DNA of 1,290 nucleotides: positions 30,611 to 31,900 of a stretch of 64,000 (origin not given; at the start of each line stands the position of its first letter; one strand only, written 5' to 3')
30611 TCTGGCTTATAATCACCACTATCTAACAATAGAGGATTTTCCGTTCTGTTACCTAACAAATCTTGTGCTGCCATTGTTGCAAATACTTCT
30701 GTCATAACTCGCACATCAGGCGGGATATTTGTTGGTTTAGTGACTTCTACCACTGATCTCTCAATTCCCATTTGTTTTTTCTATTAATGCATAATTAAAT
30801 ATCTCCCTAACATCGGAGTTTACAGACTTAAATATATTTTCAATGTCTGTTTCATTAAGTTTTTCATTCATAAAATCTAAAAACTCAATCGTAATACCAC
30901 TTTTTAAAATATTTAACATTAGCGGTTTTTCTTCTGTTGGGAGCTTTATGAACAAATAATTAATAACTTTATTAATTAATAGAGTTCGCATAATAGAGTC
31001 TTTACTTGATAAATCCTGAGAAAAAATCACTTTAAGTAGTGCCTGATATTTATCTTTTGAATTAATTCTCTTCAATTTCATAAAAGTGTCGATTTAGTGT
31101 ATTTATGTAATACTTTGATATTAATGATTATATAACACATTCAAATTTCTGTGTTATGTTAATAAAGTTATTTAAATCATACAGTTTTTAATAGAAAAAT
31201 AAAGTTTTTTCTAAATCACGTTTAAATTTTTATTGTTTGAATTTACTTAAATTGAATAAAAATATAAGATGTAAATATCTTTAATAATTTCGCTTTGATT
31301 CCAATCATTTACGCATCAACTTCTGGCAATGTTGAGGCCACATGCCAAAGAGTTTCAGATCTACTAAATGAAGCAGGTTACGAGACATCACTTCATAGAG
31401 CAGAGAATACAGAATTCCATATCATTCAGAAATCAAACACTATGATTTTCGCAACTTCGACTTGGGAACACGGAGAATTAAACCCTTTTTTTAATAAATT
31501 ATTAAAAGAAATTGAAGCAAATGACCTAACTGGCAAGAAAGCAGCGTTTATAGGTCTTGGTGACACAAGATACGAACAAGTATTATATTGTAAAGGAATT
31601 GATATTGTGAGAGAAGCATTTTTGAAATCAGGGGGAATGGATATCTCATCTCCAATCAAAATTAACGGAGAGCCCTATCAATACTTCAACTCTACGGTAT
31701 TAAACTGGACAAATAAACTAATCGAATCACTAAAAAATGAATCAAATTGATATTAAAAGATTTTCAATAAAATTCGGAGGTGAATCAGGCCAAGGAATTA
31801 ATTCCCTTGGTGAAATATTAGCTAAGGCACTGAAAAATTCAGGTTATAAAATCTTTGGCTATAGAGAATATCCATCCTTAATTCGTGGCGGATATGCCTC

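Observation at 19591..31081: About 15.8 kb operon: 106-aa ORF, then a 3726-aa bitopic giant protein, then the MutS-like tandem ATPase, abutting a tRNA-Leu locus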

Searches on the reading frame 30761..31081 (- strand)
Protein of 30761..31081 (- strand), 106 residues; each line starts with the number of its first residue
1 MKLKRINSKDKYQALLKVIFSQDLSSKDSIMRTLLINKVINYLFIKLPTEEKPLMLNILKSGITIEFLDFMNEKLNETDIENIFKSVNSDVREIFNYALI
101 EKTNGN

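Call 8: search_protein_families(library=pfam, proteins=[window:30761-31081:-], max_evalue=1)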
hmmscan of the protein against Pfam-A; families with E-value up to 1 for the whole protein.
window:30761-31081:- (106 aa): 1 family
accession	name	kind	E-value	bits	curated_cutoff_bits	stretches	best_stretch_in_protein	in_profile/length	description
PF04026.17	SpoVG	-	0.026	15.1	29.6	1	2-102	7-79/82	SpoVG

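Call 18: search_protein_families(library=ncbifam, proteins=[window:30761-31081:-], max_evalue=1)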
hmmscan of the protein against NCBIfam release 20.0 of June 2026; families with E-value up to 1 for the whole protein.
window:30761-31081:- (106 aa): 1 family
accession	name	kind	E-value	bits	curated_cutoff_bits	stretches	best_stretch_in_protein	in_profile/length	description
NF001646.0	PRK00420.1-3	equivalog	0.18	12.1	117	1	19-53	62-96/117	hypothetical protein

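Call 19: search_protein_families(library=padloc, proteins=[window:30761-31081:-], max_evalue=1)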
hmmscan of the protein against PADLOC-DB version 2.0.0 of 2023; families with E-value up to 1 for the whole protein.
window:30761-31081:- (106 aa): 1 family
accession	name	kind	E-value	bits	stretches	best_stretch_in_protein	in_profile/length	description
PDLC00477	JetB1|JetB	-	0.0061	14.8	1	16-78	122-185/189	DUF4194 domain; MukE-like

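Call 74: search_protein_families(library=phrogs, proteins=[window:30761-31081:-], max_evalue=0.01)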
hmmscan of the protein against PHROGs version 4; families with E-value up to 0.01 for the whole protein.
window:30761-31081:- (106 aa): 0 families

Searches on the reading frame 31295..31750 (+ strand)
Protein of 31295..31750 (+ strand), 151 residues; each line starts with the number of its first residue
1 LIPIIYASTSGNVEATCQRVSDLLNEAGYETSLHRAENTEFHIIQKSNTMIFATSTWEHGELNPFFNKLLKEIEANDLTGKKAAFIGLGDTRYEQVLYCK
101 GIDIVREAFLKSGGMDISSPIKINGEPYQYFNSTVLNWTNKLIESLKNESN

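Call 9: search_protein_families(library=pfam, proteins=[window:31295-31750:+], max_evalue=0.001)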
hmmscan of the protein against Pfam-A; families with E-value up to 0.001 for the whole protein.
window:31295-31750:+ (151 aa): 2 families
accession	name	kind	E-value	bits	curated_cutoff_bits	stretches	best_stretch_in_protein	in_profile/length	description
PF00258.30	Flavodoxin_1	-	2e-17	64.1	25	1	4-126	1-130/143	Flavodoxin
PF12724.12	Flavodoxin_5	-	0.00026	21.8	27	1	4-94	2-89/145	Flavodoxin domain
